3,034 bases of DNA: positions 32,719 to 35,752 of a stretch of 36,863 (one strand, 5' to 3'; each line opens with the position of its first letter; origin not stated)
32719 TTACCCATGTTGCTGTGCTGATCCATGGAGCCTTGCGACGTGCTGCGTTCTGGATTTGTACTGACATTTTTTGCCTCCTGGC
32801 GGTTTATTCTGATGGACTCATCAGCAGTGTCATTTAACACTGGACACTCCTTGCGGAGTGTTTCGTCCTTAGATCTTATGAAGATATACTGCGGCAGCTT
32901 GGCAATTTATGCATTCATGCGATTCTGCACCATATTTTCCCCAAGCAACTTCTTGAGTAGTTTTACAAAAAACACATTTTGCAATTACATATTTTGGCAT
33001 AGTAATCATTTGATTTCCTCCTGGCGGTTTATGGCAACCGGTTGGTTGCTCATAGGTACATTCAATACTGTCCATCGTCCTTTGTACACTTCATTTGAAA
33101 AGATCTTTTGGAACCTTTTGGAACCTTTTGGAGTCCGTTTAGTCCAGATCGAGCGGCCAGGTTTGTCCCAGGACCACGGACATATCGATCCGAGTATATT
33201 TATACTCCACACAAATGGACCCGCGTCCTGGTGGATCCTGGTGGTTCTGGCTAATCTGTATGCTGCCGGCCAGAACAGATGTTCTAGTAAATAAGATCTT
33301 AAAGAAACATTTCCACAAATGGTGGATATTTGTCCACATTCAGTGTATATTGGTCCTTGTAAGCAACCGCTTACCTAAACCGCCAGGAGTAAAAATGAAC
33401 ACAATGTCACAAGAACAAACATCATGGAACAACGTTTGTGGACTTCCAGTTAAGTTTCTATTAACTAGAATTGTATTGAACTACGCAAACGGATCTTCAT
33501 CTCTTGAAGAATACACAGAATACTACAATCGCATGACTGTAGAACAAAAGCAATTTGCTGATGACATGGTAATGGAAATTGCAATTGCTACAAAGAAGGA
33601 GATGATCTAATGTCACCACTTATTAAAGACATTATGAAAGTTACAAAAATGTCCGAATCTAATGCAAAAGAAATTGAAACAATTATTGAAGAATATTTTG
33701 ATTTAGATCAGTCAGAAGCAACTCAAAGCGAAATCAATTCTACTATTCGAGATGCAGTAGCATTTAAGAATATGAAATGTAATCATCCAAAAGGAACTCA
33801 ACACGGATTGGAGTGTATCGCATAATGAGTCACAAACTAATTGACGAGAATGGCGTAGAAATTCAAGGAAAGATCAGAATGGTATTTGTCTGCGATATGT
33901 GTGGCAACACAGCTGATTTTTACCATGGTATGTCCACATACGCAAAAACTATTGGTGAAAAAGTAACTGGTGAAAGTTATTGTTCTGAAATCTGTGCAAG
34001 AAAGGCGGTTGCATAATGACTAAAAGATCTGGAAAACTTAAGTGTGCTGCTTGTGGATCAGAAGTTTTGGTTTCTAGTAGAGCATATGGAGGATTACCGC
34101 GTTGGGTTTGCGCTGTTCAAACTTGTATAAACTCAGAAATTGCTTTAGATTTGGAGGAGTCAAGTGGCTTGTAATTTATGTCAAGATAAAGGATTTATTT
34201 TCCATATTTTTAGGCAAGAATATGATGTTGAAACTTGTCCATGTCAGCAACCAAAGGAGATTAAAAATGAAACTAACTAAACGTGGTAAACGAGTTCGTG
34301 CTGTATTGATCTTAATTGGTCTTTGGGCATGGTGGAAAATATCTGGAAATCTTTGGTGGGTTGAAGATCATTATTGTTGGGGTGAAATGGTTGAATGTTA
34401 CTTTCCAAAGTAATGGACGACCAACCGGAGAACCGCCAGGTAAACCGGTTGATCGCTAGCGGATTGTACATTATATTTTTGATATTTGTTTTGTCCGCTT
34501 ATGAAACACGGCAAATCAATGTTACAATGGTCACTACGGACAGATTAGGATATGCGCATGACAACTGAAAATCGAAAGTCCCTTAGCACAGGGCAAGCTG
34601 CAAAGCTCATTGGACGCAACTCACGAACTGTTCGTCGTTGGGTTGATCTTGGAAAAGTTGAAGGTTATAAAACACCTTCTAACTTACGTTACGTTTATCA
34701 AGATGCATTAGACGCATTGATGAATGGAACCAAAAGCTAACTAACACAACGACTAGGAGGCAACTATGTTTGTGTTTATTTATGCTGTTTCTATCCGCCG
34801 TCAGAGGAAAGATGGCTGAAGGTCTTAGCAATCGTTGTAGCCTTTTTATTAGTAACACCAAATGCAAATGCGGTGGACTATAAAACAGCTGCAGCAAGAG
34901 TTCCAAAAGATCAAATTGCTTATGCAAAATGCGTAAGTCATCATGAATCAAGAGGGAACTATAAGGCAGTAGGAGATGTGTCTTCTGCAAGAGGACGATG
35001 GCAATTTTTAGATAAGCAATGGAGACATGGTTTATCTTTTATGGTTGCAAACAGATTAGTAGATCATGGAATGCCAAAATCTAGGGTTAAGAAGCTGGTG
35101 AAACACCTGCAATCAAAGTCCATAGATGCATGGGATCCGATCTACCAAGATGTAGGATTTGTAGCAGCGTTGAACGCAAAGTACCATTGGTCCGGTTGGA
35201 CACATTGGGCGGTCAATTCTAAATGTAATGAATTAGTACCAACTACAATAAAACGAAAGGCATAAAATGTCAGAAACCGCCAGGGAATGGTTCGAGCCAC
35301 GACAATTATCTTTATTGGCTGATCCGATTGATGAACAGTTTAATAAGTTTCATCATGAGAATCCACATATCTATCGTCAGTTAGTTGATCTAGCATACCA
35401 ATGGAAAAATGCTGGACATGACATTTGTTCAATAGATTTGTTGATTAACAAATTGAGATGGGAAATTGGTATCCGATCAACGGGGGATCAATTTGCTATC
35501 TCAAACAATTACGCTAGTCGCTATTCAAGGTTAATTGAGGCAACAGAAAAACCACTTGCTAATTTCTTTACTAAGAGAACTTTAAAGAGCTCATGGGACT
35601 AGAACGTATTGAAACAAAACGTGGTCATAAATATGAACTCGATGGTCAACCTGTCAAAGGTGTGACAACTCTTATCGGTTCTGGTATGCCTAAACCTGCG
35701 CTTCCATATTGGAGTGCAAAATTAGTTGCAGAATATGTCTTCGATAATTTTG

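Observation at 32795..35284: Exact 10-mer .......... occurs six times, all clustered around the early region and often with AACCG half-sites or a covarying hairpin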

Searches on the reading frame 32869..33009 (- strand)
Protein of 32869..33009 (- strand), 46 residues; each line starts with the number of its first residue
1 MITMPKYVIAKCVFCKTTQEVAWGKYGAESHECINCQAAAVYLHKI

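Call 13: search_protein_families(library=pfam, proteins=[window:32869-33009:-], max_evalue=0.01)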
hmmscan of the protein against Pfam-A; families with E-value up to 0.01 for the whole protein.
window:32869-33009:- (46 aa): 0 families

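Call 14: search_protein_families(library=phrogs, proteins=[window:32869-33009:-], max_evalue=0.01)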
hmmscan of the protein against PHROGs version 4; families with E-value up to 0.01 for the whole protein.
window:32869-33009:- (46 aa): 0 families

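Call 115: search_protein_families(library=ncbifam, proteins=[window:32869-33009:-], max_evalue=0.01)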
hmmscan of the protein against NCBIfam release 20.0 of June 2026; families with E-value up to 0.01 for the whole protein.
window:32869-33009:- (46 aa): 0 families

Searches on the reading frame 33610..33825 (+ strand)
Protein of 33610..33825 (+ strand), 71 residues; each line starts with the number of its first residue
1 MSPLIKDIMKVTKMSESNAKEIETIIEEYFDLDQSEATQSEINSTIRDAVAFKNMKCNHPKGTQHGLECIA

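Call 13: search_protein_families(library=pfam, proteins=[window:33610-33825:+], max_evalue=0.01)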
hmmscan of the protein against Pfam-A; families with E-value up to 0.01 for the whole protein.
window:33610-33825:+ (71 aa): 1 family
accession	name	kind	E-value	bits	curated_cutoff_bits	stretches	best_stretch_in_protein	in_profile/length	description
PF01739.24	CheR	-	0.0097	15.8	27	1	15-65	86-135/195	CheR methyltransferase, SAM binding domain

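Call 14: search_protein_families(library=phrogs, proteins=[window:33610-33825:+], max_evalue=0.01)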
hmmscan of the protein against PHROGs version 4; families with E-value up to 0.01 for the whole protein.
window:33610-33825:+ (71 aa): 0 families

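Call 115: search_protein_families(library=ncbifam, proteins=[window:33610-33825:+], max_evalue=0.01)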
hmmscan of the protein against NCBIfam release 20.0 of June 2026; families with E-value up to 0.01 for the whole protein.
window:33610-33825:+ (71 aa): 0 families

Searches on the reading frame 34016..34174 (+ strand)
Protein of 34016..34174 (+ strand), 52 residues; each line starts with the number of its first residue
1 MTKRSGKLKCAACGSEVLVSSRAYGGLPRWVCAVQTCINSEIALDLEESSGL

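Call 13: search_protein_families(library=pfam, proteins=[window:34016-34174:+], max_evalue=0.01)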
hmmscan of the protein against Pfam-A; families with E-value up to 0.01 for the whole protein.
window:34016-34174:+ (52 aa): 1 family
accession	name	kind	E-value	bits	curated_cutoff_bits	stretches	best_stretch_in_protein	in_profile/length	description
PF13408.12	Zn_ribbon_recom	-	0.0011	19.8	25.3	1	5-33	3-30/58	Recombinase zinc beta ribbon domain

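Call 14: search_protein_families(library=phrogs, proteins=[window:34016-34174:+], max_evalue=0.01)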
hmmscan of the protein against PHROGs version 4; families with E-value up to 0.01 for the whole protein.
window:34016-34174:+ (52 aa): 0 families

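Call 115: search_protein_families(library=ncbifam, proteins=[window:34016-34174:+], max_evalue=0.01)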
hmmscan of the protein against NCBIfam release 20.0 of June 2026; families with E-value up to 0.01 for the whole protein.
window:34016-34174:+ (52 aa): 0 families

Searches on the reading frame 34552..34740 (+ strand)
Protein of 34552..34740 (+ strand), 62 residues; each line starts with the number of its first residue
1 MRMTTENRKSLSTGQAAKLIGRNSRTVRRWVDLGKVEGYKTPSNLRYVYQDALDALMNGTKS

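Call 13: search_protein_families(library=pfam, proteins=[window:34552-34740:+], max_evalue=0.01)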
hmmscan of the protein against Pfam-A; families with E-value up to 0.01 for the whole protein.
window:34552-34740:+ (62 aa): 4 families
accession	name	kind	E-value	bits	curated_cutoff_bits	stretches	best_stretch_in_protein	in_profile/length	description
PF12728.13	HTH_17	-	3.2e-06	27.7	27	1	11-59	2-49/51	Helix-turn-helix domain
PF00376.29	MerR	-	0.00015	22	28.2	1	12-47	1-37/38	MerR family regulatory protein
PF13384.12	HTH_23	-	0.001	19.3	24.6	1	11-32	18-39/50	Homeodomain-like domain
PF13551.12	HTH_29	-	0.0046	17.5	28.1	1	12-34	14-36/64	Winged helix-turn helix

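Call 14: search_protein_families(library=phrogs, proteins=[window:34552-34740:+], max_evalue=0.01)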
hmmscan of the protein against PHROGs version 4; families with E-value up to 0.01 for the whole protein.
window:34552-34740:+ (62 aa): 8 families
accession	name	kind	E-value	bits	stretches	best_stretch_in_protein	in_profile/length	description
phrog_66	-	integration and excision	3.7e-05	24.6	1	3-59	86-142/412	excisionase and transcriptional regulator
phrog_2474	-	transcription regulation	8.4e-05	23.5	1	5-50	42-88/118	MerR-like transcriptional regulator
phrog_6620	-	integration and excision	0.00018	22.1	1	11-57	2-49/201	transposase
phrog_2907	-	integration and excision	0.00042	21.7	1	7-55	3-52/117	excisionase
phrog_1729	-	unknown function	0.0028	18.7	1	8-57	90-138/142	-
phrog_57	-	head and packaging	0.003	18.4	1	2-38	4-40/199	terminase small subunit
phrog_141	-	head and packaging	0.0037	17.7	1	5-60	10-64/183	terminase small subunit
phrog_22141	-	DNA, RNA and nucleotide metabolism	0.0071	17.2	1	23-53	50-80/166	DNA binding protein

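Call 73: find_related_loci(query=window:34552-34740:+, collection=viral_contigs, flank=5000)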
Query window:34552-34740:+ (62 aa) in viral_contigs; peptide patterns used: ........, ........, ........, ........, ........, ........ (x = any residue, [..] = any of these).
61 stretches matched a pattern; 27 encode a relative of the query (tblastn E <= 1e-3); 27 distinct loci.
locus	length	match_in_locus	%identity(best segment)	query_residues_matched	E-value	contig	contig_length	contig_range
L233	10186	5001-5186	97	1-62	1e-37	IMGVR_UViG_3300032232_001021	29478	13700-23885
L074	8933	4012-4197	95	1-62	3e-37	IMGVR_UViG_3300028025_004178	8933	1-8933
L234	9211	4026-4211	95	1-62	6e-37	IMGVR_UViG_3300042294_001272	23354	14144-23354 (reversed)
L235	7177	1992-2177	95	1-62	4e-37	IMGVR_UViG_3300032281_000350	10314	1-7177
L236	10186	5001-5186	95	1-62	6e-37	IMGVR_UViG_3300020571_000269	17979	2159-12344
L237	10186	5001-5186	95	1-62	7e-37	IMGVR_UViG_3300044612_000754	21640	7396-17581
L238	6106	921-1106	95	1-62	7e-37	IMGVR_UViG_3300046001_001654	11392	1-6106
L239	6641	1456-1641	94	1-62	3e-36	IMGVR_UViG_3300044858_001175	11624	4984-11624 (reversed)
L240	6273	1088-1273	94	1-62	3e-36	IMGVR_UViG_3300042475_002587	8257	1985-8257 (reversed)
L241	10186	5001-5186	94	1-62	3e-36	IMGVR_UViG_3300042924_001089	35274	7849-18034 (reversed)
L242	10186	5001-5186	94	1-62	3e-36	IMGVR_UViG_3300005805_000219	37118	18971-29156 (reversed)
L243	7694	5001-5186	94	1-62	3e-36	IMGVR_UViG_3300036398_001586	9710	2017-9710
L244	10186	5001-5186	94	1-62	3e-36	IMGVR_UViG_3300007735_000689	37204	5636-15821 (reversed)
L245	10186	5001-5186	94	1-62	3e-36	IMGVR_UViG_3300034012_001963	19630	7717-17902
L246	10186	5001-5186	94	1-62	3e-36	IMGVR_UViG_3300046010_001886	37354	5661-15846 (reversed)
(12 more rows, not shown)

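Call 115: search_protein_families(library=ncbifam, proteins=[window:34552-34740:+], max_evalue=0.01)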
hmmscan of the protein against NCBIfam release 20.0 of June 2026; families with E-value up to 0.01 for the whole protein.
window:34552-34740:+ (62 aa): 3 families
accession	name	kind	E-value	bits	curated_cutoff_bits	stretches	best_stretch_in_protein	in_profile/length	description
TIGR01764.1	excise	domain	1.5e-05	25.3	28.8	1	11-57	2-47/49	excisionase family DNA-binding protein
NF033518.0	transpos_IS607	equivalog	0.00024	20.7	110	1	15-60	2-47/187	IS607 family transposase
NF033787.1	HTH_BldC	subfamily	0.00028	20.7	77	1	11-47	3-40/49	BldC family transcriptional regulator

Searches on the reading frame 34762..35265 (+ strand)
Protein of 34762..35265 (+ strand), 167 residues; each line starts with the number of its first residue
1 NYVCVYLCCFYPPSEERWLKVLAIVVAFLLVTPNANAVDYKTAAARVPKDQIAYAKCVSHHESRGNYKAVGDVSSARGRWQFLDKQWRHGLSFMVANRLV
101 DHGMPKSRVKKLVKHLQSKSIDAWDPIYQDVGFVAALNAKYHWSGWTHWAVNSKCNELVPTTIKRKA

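Call 40: search_protein_families(library=pfam, proteins=[window:34762-35265:+], max_evalue=0.01)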
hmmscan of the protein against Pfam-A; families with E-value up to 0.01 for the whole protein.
window:34762-35265:+ (167 aa): 0 families

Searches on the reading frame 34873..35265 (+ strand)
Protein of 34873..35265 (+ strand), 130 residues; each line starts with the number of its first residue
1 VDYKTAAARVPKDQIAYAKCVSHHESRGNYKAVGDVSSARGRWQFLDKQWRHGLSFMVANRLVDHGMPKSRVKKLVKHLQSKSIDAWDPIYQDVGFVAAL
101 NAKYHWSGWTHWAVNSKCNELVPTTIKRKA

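Call 13: search_protein_families(library=pfam, proteins=[window:34873-35265:+], max_evalue=0.01)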
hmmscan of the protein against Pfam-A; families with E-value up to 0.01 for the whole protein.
window:34873-35265:+ (130 aa): 0 families

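Call 14: search_protein_families(library=phrogs, proteins=[window:34873-35265:+], max_evalue=0.01)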
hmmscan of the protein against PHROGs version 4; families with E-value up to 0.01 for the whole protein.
window:34873-35265:+ (130 aa): 1 family
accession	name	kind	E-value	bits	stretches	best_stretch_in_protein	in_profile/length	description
phrog_35836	-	other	0.0043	18.4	1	12-50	54-94/127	transglycosylase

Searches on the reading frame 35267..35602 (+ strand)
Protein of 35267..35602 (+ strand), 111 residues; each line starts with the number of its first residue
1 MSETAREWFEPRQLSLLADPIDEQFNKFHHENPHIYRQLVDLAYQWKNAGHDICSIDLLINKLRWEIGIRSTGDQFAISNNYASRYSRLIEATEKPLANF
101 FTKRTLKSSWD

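Call 13: search_protein_families(library=pfam, proteins=[window:35267-35602:+], max_evalue=0.01)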
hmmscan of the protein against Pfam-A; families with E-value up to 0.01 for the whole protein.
window:35267-35602:+ (111 aa): 0 families

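Call 14: search_protein_families(library=phrogs, proteins=[window:35267-35602:+], max_evalue=0.01)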
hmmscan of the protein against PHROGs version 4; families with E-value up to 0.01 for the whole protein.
window:35267-35602:+ (111 aa): 1 family
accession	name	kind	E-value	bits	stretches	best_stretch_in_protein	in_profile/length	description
phrog_13625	-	unknown function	1.5e-20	74.1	1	21-108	4-91/94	-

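Call 115: search_protein_families(library=ncbifam, proteins=[window:35267-35602:+], max_evalue=0.01)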
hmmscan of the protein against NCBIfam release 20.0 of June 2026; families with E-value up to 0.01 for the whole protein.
window:35267-35602:+ (111 aa): 1 family
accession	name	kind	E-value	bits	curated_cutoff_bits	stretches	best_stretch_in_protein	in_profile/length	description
NF047517.1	LIC_12586_fam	equivalog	0.0084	14.8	800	1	28-82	554-609/702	LIC_12586 family protein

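Call 116: search_solved_structures(query=window:35267-35602:+, max_evalue=1)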
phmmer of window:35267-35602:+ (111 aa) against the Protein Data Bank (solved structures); distinct sequences matched with E-value up to 1: 0.

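Call 121: predict_structure(protein=window:35267-35602:+)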
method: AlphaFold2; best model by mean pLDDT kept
length: 111 residues; sequences in the alignment: 1
mean_pLDDT: 52.3   pTM: 0.39
mean pLDDT of the five models: 52.3, 49.0, 46.0, 43.8, 43.6
residues with pLDDT >= 90: 0; 70-90: 0; 50-70: 69; < 50: 42
segments of 3 or more residues with pLDDT < 50: 14-18, 69-85, 96-111
pLDDT, mean of each block of 10 residues (from residue 1): 58 50 59 63 64 56 54 42 48 47 37 34
secondary structure, 60 per line:
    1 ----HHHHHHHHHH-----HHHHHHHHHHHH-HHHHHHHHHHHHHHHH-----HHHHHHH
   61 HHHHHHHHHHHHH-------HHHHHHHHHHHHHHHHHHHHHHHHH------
elements in order: H5-14 H20-31 H33-48 H54-73 H81-105
